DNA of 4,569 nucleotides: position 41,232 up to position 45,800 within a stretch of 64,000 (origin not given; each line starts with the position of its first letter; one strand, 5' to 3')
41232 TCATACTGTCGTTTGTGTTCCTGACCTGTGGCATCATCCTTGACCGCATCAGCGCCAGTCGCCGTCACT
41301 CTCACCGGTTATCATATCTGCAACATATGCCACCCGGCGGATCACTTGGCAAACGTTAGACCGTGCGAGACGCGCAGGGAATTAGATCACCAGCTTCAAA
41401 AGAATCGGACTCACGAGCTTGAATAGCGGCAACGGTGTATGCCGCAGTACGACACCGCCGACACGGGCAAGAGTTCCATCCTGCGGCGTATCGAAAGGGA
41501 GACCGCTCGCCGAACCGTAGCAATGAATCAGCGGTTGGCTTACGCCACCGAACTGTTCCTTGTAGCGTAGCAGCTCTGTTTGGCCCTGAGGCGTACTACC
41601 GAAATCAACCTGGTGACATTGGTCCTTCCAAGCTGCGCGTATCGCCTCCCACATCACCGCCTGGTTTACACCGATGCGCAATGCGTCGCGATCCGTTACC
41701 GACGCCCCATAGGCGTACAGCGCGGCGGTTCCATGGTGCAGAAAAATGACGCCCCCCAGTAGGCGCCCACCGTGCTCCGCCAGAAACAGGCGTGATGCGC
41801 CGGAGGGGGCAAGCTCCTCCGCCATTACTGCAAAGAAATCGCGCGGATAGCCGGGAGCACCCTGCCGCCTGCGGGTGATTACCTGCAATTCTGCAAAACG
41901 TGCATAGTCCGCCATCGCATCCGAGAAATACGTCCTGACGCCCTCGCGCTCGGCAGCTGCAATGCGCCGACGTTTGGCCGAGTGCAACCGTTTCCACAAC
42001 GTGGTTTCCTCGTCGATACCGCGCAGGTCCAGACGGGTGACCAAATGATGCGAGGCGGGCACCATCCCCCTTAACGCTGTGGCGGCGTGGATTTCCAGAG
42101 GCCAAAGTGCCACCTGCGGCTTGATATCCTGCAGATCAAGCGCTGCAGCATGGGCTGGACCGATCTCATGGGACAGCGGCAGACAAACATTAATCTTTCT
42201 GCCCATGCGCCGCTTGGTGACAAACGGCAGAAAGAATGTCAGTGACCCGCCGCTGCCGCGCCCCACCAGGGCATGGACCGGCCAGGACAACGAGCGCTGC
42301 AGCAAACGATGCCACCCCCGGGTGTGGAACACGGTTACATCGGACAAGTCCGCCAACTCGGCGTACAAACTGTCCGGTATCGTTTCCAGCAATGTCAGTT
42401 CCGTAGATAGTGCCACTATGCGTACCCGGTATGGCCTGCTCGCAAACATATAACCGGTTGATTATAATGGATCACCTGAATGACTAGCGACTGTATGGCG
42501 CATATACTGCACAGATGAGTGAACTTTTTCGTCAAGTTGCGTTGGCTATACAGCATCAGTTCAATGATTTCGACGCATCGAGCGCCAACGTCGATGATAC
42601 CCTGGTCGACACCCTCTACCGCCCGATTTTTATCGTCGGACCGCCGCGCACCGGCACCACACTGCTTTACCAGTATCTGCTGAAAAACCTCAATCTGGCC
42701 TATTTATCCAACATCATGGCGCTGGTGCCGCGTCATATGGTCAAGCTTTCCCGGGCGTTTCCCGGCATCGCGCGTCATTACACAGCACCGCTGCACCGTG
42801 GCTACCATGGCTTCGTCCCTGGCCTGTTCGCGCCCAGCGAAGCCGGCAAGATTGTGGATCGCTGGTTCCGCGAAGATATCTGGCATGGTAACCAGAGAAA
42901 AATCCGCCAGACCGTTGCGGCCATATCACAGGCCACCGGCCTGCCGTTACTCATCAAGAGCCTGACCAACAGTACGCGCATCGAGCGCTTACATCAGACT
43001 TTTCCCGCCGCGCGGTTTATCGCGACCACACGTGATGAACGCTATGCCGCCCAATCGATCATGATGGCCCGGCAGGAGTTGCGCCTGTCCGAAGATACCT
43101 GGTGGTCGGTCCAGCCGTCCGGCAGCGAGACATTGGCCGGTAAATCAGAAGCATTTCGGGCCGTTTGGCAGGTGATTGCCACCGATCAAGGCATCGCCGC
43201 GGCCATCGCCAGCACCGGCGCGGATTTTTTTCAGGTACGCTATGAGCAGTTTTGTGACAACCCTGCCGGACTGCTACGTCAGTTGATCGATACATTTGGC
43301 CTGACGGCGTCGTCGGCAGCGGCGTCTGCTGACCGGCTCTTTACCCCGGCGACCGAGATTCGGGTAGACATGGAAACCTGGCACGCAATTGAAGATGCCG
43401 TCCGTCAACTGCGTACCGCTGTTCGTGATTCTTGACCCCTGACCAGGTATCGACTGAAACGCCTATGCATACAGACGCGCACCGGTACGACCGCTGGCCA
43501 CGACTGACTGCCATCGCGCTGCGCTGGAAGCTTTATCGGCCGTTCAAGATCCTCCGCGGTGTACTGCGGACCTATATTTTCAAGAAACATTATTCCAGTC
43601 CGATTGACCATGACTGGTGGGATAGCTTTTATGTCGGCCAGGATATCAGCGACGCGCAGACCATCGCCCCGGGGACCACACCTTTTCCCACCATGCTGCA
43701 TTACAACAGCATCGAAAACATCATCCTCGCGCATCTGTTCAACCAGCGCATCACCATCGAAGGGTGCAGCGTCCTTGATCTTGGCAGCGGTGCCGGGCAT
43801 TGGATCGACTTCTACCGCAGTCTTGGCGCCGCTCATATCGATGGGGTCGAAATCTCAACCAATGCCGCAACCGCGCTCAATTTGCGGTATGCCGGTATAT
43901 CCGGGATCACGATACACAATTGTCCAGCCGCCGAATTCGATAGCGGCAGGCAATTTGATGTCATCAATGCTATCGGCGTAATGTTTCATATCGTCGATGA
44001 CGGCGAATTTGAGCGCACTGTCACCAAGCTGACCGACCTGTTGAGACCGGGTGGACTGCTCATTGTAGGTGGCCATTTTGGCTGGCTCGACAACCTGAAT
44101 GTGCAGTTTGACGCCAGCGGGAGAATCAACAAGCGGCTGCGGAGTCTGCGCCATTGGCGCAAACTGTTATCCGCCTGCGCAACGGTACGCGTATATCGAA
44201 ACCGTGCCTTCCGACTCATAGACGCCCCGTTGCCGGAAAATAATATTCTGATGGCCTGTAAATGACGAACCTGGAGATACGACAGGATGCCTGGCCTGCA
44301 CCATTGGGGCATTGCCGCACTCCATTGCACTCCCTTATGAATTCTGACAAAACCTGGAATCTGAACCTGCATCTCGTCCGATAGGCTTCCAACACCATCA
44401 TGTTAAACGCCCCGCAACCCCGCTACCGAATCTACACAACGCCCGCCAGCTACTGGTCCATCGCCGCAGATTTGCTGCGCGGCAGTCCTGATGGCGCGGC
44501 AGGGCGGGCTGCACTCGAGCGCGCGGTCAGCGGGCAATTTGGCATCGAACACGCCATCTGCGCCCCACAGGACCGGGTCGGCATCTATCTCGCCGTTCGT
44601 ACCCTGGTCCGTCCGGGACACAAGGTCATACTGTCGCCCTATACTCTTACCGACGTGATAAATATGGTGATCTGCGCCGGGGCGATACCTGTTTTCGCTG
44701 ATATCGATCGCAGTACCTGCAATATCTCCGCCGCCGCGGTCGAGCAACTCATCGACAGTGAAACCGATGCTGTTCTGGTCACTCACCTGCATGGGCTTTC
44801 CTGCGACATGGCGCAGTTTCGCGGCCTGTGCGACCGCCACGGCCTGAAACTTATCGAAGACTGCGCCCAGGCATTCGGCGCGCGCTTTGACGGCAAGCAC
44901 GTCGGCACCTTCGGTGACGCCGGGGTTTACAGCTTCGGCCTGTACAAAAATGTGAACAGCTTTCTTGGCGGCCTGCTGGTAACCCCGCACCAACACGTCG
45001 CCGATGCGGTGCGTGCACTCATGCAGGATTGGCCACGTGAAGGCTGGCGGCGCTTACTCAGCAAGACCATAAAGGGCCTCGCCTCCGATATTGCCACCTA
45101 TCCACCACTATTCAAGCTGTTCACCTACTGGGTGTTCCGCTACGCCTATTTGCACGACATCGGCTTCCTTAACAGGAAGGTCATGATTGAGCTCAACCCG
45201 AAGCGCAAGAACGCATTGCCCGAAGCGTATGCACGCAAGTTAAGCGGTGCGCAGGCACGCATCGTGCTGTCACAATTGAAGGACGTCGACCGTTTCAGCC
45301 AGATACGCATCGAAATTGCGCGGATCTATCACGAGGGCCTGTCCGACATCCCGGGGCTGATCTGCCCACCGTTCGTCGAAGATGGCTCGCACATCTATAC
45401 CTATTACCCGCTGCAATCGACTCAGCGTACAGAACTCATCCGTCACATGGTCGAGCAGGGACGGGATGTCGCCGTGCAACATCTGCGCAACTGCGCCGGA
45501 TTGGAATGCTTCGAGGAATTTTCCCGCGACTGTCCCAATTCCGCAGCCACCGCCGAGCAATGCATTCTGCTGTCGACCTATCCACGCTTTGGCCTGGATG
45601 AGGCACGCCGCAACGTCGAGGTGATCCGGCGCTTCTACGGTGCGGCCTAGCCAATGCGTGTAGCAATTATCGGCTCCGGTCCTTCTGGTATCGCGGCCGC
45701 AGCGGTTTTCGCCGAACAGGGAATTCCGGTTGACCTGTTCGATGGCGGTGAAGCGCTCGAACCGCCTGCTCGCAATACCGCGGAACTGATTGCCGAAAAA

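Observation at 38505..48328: AT-richer nine-gene locus: Arn/Gtr-like periplasmic glycosyl-transfer core with an unusual tailoring set (sulfo-, methyl-, FemAB-type) and an MprF-type flippase-like protein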

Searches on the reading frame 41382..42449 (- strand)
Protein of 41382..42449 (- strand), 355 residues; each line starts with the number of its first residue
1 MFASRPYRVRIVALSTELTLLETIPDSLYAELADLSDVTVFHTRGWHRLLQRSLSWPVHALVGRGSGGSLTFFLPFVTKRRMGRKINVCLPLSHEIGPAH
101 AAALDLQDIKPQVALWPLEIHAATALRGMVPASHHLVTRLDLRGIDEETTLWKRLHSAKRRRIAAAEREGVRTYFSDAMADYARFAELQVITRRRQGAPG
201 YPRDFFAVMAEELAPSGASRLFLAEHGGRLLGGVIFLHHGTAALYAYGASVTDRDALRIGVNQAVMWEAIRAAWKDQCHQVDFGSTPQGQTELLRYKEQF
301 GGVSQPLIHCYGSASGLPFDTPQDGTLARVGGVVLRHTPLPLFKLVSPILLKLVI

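Call 3: search_protein_families(library=pfam, proteins=[window:41382-42449:-], max_evalue=0.01)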
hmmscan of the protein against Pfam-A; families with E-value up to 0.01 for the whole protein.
window:41382-42449:- (355 aa): 2 families
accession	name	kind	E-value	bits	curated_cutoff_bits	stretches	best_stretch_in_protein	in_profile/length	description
PF13480.13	Acetyltransf_6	-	1.3e-16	61.5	22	1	156-286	5-137/143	Acetyltransferase (GNAT) domain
PF02388.22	FemAB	-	4.7e-05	22.8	24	0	139-211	155-225/406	FemAB family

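Call 4: search_protein_families(library=ncbifam, proteins=[window:41382-42449:-], max_evalue=0.01)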
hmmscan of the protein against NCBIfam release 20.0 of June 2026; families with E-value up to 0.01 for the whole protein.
window:41382-42449:- (355 aa): 2 families
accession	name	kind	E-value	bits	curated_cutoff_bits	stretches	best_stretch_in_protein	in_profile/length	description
TIGR03019.1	pepcterm_femAB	equivalog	3.6e-19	69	260.35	1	36-352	11-327/330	FemAB family XrtA/PEP-CTERM system-associated protein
NF047883.1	UAcmpLyAlTFemX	equivalog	2.2e-07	30.5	500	1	140-298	152-309/337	UDP-N-acetylmuramoylpentapeptide-lysine N(6)-alanyltransferase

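Call 60: search_solved_structures(query=window:41382-42449:-, max_evalue=0.1)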
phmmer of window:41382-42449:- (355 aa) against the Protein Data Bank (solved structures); distinct sequences matched with E-value up to 0.1: 5.
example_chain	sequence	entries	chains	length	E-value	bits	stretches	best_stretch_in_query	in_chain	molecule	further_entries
1ne9_A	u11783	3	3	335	0.00043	22.9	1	140-271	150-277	FemX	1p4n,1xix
1xe4_A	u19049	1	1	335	0.00043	22.9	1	140-271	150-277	FemX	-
3gkr_A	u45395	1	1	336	0.00044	22.9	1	140-271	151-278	FemX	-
4ii9_A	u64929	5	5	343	0.00046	22.8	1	140-271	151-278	FemX | UDP-N-acetylmuramoylpentapeptide-lysine N(6)-alanyltransferase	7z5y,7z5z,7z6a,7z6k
1xf8_A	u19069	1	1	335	0.0015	21.1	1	140-254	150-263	FemX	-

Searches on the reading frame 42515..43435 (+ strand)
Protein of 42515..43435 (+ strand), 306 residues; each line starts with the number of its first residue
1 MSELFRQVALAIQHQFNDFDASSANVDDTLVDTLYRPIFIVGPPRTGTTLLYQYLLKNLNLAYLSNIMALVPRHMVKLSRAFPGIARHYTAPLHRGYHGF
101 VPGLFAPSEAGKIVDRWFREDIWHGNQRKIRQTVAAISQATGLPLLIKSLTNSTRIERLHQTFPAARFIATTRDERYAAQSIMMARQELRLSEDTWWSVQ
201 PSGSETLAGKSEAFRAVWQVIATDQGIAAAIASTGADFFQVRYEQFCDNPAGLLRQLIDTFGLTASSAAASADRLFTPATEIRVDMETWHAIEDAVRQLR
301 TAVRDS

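Call 3: search_protein_families(library=pfam, proteins=[window:42515-43435:+], max_evalue=0.01)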
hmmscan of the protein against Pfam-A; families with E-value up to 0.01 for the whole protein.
window:42515-43435:+ (306 aa): 2 families
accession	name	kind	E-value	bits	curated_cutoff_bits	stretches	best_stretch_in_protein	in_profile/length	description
PF13469.12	Sulfotransfer_3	-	6.3e-21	76.1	27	1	37-264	1-213/216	Sulfotransferase family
PF17784.7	Sulfotransfer_4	-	0.00057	20.2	22.8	0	156-225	81-151/215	Sulfotransferase domain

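Call 4: search_protein_families(library=ncbifam, proteins=[window:42515-43435:+], max_evalue=0.01)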
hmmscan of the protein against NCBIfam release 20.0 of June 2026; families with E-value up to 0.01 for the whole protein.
window:42515-43435:+ (306 aa): 0 families

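Call 61: search_solved_structures(query=window:42515-43435:+, max_evalue=0.1)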
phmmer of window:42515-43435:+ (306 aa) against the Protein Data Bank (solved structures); distinct sequences matched with E-value up to 0.1: 2.
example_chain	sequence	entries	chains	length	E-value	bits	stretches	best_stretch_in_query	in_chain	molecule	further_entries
2zq5_A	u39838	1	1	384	0.0015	21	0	146-272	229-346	Putative uncharacterized protein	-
2z6v_A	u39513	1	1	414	0.0053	19.2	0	33-56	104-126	Putative uncharacterized protein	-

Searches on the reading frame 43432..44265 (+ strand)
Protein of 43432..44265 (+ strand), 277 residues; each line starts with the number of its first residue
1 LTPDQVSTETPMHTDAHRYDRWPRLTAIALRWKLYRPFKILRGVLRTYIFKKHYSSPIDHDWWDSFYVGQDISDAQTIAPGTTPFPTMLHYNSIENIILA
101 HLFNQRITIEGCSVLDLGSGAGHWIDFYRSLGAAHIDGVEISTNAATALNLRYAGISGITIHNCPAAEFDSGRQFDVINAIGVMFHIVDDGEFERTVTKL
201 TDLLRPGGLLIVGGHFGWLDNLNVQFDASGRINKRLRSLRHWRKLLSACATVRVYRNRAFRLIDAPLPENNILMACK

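Call 3: search_protein_families(library=pfam, proteins=[window:43432-44265:+], max_evalue=0.01)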
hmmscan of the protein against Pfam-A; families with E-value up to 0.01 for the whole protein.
window:43432-44265:+ (277 aa): 7 families
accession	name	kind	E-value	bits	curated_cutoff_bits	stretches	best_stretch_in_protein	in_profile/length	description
PF13649.12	Methyltransf_25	-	2.3e-11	44.7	27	1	114-208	1-97/97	Methyltransferase domain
PF13489.12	Methyltransf_23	-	5.3e-10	39.7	27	1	110-242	22-132/164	Methyltransferase domain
PF08242.18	Methyltransf_12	-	1.3e-09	39.1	30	1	115-210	1-98/98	Methyltransferase domain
PF08241.18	Methyltransf_11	-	4.7e-08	34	21.2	1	115-212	1-95/95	Methyltransferase domain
PF05401.17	NodS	-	2e-07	31.5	24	1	112-214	45-146/201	Nodulation protein S (NodS)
PF13847.12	Methyltransf_31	-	2.7e-07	30.8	27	1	110-213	3-110/145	Methyltransferase domain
PF02353.26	CMAS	-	0.00048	20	27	1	110-212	62-164/273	Mycolic acid cyclopropane synthetase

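Call 4: search_protein_families(library=ncbifam, proteins=[window:43432-44265:+], max_evalue=0.01)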
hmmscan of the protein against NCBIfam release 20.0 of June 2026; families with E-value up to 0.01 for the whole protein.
window:43432-44265:+ (277 aa): 9 families
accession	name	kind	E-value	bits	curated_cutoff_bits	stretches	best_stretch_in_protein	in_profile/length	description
TIGR03587.1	Pse_Me-ase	hypoth_equivalog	1e-05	25.8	112.05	1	110-190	43-121/204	pseudaminic acid biosynthesis-associated methylase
TIGR01983.1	UbiG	equivalog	1.9e-05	24.1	102.95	1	94-212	33-151/228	bifunctional 2-polyprenyl-6-hydroxyphenol methylase/3-demethylubiquinol 3-O-methyltransferase UbiG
NF043040.1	corrin_prot_MT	hypoth_equivalog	6.1e-05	22.5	180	1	106-213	37-148/216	corrinoid protein-associated methyltransferase CpaM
NF041650.1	nod_mtase_NodS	equivalog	0.0002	21.1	300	1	115-214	43-141/190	nodulation methyltransferase NodS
TIGR00452.1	TIGR00452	equivalog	0.00026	19.9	275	1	108-212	115-219/316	tRNA 5-methoxyuridine(34)/uridine 5-oxyacetic acid(34) synthase CmoB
NF008686.0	PRK11705.1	equivalog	0.00036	19.7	400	1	110-212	167-265/383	cyclopropane fatty acyl phospholipid synthase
NF011650.0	PRK15068.1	equivalog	0.0022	16.9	209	1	108-212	120-225/324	tRNA 5-methoxyuridine(34)/uridine 5-oxyacetic acid(34) synthase CmoB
TIGR02072.1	BioC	equivalog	0.0038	17.1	184.95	1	97-257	22-178/244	malonyl-ACP O-methyltransferase BioC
NF041537.1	ArsM_AhpD_UU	exception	0.0062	15.4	510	1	109-213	75-181/345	arsenite methyltransferase/AhpD domain selenoprotein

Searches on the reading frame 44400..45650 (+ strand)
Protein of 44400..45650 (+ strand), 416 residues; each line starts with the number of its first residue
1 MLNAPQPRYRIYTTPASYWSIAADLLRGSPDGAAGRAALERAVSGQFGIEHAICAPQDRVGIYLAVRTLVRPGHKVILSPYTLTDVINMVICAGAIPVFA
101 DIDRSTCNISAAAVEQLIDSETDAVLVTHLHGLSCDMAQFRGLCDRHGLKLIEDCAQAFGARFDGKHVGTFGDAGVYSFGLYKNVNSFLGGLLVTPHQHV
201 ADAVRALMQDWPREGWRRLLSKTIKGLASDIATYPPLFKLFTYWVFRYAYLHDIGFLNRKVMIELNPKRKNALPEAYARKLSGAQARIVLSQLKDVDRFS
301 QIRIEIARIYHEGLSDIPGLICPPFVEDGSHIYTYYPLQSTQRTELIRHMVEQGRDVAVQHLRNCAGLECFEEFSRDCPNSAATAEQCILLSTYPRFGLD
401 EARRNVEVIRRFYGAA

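Call 3: search_protein_families(library=pfam, proteins=[window:44400-45650:+], max_evalue=0.01)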
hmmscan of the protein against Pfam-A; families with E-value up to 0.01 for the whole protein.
window:44400-45650:+ (416 aa): 2 families
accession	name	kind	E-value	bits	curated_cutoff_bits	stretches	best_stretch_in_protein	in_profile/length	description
PF01041.23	DegT_DnrJ_EryC1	-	2.3e-58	198.6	19.8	2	38-208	28-199/360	DegT/DnrJ/EryC1/StrS aminotransferase family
PF01212.27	Beta_elim_lyase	-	1.5e-05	24.9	27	1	37-205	35-221/288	Beta-eliminating lyase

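Call 4: search_protein_families(library=ncbifam, proteins=[window:44400-45650:+], max_evalue=0.01)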
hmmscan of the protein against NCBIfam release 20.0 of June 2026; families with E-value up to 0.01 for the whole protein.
window:44400-45650:+ (416 aa): 8 families
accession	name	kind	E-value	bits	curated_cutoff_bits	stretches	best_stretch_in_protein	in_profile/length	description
TIGR03588.1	PseC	equivalog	3.5e-38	131.5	423.5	2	37-208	33-211/380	UDP-4-amino-4,6-dideoxy-N-acetyl-beta-L-altrosamine transaminase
NF008687.0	PRK11706.1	equivalog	5.4e-37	127.4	375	2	68-200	66-198/375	dTDP-4-amino-4,6-dideoxygalactose transaminase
NF008658.2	PRK11658.1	equivalog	1e-34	119.8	631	1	37-207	36-206/379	UDP-4-amino-4-deoxy-L-arabinose aminotransferase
TIGR04427.1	PLP_DesI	equivalog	1.9e-32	112.8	650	1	38-208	56-225/390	dTDP-4-dehydro-6-deoxyglucose aminotransferase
TIGR04181.1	NHT_00031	hypoth_equivalog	9.3e-32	110.3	420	1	39-208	35-221/359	LegC family aminotransferase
TIGR02379.1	ECA_wecE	subfamily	4.5e-30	104.6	434.85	1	65-200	63-199/376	dTDP-4-amino-4,6-dideoxy-D-glucose transaminase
NF011936.0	PRK15407.1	equivalog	3.4e-29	101.8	423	1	70-216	110-255/440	lipopolysaccharide biosynthesis protein RfbH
NF005817.0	PRK07683.1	equivalog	0.00047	19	575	1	61-128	101-168/387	aminotransferase A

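Call 47: search_solved_structures(query=window:44400-45650:+, max_evalue=1e-10)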
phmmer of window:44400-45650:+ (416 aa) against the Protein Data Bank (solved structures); distinct sequences matched with E-value up to 1e-10: 53.
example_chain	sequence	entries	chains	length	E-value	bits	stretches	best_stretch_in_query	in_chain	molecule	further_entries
7b0d_A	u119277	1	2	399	5.6e-32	114.3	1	38-208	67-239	Glutamine--scyllo-inositol transaminase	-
8gyh_B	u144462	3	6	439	4.8e-29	104.6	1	28-206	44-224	DegT/DnrJ/EryC1/StrS family aminotransferase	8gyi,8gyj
3bn1_A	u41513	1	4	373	1.3e-28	103.2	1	38-207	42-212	Perosamine synthetase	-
3dr7_A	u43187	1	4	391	1.6e-28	102.9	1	38-207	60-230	Putative perosamine synthetase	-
1mdo_A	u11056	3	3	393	1.6e-28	102.9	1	38-208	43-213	ArnB aminotransferase | UDP-4-amino-4-deoxy-L-arabinose--oxoglutarate aminotransferase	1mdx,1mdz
3dr4_A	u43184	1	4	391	1e-27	100.3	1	38-208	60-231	Putative perosamine synthetase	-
4oca_A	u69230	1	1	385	1.2e-27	100.1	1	38-208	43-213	UDP-4-amino-4-deoxy-L-arabinose--oxoglutarate aminotransferase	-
8sng_A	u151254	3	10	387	1.3e-27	99.9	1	36-207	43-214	UDP-4-amino-4-deoxy-L-arabinose--oxoglutarate aminotransferase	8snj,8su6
5uid_A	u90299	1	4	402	4.6e-27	98.1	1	48-207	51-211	Aminotransferase TlmJ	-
2po3_A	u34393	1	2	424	1.8e-26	96.1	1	39-208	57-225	4-dehydrase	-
7n63_A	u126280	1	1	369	3.3e-26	95.3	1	61-208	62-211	Putative aminotransferase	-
3frk_A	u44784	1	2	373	9.3e-26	93.8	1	73-209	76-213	QdtB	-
4lc3_A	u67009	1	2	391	1.1e-25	93.6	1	70-201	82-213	Putative UDP-4-amino-4-deoxy-l-arabinose--oxoglutarate aminotransferase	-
3bb8_A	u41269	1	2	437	1.4e-25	93.2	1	64-214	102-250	CDP-4-keto-6-deoxy-D-glucose-3-dehydrase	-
2oga_A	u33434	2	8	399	1.6e-25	93.1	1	49-214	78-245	Transaminase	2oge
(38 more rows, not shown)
